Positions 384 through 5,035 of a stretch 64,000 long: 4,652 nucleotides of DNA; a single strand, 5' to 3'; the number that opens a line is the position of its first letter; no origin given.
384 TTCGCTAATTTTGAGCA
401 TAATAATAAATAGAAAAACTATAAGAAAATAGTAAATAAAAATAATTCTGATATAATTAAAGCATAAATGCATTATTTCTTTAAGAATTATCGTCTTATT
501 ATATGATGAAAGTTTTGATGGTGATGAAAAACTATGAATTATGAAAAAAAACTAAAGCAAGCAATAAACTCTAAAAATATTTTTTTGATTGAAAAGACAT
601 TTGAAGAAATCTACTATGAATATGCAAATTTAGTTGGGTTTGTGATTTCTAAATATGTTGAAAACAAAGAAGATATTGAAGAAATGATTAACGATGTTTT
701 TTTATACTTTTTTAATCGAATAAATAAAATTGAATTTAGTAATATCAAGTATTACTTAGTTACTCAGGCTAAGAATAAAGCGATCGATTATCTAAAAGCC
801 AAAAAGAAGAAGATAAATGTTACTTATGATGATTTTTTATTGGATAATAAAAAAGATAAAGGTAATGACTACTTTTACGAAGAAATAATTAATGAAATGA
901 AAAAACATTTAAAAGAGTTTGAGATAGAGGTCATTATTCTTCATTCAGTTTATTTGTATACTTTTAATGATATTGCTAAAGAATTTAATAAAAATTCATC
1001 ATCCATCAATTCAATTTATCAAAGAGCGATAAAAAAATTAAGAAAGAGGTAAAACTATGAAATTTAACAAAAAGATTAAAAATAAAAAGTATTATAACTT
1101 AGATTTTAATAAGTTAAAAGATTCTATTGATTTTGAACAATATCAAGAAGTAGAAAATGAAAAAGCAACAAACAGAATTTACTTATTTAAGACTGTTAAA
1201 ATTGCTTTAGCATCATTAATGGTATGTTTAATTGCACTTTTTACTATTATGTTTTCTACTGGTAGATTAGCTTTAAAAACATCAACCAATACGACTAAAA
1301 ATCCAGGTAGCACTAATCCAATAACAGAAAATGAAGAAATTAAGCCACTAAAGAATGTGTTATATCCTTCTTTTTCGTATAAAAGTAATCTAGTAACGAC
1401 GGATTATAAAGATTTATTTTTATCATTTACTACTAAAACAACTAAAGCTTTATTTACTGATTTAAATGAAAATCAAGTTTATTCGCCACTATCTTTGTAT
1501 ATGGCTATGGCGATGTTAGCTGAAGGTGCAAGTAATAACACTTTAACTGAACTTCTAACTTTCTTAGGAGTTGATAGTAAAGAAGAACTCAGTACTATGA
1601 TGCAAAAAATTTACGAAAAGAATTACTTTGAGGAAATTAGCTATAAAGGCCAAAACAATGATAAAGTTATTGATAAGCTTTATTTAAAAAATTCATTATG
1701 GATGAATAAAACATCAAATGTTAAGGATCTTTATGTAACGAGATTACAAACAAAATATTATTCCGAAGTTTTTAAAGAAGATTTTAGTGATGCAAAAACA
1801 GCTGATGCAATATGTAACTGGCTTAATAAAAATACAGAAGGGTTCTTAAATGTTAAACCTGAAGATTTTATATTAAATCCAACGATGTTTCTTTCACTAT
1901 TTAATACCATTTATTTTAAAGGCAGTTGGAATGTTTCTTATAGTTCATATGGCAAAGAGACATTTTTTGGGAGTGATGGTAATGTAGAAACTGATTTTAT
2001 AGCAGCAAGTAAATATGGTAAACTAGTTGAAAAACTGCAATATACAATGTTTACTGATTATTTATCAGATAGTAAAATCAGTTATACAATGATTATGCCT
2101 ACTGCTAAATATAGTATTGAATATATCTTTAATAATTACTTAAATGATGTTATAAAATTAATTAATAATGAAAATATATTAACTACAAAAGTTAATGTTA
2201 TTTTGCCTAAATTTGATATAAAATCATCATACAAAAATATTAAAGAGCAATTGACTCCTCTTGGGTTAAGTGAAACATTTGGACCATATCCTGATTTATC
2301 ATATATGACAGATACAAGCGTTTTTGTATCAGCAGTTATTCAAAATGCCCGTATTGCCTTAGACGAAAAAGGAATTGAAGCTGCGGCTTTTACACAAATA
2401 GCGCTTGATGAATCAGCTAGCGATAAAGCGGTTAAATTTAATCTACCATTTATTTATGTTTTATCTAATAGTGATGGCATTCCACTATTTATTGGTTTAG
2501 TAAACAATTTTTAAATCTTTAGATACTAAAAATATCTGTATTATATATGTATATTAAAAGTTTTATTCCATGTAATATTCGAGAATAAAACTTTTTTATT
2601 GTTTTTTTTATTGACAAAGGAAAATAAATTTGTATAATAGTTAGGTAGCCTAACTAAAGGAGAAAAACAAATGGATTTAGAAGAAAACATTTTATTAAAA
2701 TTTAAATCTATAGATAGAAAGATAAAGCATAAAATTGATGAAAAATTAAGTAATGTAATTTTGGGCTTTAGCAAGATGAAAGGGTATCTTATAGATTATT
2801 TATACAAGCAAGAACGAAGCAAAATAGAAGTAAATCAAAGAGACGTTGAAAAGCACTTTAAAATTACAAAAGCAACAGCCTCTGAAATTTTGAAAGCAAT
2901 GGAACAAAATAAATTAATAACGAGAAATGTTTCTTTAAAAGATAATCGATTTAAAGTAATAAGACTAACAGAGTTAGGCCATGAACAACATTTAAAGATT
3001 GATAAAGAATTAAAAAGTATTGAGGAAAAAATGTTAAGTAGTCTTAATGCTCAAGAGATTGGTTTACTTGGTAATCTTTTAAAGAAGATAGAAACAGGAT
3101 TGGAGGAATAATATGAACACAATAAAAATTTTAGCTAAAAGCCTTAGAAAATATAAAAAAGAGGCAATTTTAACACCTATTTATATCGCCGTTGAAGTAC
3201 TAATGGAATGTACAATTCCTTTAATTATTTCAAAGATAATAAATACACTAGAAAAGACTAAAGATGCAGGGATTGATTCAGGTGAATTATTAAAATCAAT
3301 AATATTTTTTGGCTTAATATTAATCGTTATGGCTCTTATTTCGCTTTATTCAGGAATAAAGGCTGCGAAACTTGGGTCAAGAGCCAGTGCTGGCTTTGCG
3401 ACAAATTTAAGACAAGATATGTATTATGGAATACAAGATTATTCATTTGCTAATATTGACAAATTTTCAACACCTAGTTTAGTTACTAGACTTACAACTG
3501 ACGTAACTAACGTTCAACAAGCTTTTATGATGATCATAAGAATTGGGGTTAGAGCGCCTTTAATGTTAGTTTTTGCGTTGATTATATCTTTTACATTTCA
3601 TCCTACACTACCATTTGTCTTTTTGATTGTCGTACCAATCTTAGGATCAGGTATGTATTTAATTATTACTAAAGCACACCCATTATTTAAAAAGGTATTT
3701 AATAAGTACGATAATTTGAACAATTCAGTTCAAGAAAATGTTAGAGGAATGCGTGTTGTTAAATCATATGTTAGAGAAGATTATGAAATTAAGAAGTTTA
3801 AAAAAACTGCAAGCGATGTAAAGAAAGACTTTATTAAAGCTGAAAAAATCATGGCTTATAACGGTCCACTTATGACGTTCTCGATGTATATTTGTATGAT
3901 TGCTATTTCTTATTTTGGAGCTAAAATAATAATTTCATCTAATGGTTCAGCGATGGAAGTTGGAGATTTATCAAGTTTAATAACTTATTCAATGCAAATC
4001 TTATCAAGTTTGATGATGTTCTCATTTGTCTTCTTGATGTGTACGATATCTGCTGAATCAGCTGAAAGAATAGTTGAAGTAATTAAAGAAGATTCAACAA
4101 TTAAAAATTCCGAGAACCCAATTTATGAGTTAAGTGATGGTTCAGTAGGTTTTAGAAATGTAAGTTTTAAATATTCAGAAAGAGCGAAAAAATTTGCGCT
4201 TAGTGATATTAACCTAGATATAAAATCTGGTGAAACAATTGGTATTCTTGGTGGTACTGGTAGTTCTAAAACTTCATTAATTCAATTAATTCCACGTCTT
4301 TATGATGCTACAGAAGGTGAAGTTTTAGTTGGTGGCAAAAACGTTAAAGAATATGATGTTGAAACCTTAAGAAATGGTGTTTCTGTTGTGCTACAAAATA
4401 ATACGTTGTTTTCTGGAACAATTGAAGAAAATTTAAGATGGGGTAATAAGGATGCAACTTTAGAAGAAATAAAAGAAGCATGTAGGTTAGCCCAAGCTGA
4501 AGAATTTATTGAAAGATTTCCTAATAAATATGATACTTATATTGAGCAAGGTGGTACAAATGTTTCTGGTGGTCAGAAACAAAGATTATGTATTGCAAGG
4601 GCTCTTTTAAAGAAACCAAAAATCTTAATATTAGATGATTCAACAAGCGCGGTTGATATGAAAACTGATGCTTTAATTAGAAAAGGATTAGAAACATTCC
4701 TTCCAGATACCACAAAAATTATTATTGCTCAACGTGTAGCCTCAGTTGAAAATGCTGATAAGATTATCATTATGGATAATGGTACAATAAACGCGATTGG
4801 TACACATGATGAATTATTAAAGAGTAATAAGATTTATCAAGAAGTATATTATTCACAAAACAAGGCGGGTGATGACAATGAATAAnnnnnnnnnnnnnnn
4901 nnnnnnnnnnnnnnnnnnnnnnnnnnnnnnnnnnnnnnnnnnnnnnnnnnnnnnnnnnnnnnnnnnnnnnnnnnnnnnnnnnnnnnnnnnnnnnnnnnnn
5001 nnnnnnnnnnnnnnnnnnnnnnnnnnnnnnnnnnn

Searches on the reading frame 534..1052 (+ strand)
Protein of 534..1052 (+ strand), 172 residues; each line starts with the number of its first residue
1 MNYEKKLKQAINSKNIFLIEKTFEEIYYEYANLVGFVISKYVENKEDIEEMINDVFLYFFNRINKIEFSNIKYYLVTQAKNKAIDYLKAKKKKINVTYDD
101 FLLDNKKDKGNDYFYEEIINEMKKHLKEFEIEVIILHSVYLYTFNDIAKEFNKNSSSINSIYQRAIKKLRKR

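Call 28: search_protein_families(library=pfam, proteins=[window:534-1052:+], max_evalue=0.001)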
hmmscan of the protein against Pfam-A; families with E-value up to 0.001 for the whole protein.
window:534-1052:+ (172 aa): 3 families
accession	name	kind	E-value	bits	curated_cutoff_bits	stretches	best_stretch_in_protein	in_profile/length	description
PF04542.20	Sigma70_r2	-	7.8e-07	29.2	24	1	28-92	3-70/71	Sigma-70 region 2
PF04545.22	Sigma70_r4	-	3.5e-05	23.7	24.1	1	125-171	4-50/50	Sigma-70, region 4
PF08281.18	Sigma70_r4_2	-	0.00024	21.1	25.7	1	124-169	9-54/54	Sigma-70, region 4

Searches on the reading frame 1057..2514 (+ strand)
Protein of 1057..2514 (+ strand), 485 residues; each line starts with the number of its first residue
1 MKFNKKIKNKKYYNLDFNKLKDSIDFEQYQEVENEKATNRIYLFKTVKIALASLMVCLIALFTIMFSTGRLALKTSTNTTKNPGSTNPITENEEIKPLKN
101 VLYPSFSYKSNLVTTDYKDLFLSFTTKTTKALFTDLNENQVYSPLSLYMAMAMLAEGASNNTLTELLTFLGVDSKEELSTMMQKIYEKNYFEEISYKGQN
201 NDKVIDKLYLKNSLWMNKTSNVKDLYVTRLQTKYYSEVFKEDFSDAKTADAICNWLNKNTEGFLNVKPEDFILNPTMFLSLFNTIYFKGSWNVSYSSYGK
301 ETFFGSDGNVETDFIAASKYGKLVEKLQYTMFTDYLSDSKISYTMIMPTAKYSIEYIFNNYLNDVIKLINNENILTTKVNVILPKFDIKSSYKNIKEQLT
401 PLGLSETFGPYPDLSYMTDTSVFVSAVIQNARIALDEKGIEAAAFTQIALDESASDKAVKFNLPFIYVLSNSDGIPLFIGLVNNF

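Call 28: search_protein_families(library=pfam, proteins=[window:1057-2514:+], max_evalue=0.001)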
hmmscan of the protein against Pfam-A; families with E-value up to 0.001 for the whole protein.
window:1057-2514:+ (485 aa): 1 family
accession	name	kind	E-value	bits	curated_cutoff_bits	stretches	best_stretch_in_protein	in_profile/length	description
PF00079.25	Serpin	-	6.5e-54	184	27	1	124-484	6-369/370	Serpin (serine protease inhibitor)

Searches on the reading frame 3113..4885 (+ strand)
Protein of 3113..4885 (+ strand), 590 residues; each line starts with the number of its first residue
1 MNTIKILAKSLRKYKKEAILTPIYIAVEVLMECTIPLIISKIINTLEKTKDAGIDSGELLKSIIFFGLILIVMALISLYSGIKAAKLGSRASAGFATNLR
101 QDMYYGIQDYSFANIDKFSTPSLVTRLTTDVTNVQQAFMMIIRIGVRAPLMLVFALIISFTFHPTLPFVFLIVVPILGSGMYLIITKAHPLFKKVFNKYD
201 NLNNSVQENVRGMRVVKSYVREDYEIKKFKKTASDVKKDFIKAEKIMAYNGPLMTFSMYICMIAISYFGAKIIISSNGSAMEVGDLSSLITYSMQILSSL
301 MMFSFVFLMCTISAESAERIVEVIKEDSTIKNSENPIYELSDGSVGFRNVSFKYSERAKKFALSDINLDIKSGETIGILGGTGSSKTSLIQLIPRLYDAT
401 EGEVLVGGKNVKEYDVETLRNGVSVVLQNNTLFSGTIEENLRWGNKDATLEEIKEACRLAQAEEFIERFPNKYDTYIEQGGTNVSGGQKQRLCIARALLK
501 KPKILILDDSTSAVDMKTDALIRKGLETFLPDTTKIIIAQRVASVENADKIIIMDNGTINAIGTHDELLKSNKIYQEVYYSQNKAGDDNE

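Call 28: search_protein_families(library=pfam, proteins=[window:3113-4885:+], max_evalue=0.001)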
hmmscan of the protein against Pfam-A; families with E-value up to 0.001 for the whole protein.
window:3113-4885:+ (590 aa): 2 families
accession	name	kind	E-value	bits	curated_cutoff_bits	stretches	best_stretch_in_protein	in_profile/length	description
PF00664.28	ABC_membrane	-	4.1e-42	145.2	28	1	25-299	8-273/274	ABC transporter transmembrane region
PF00005.33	ABC_tran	-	4.9e-31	108.6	25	1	363-512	1-137/137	ABC transporter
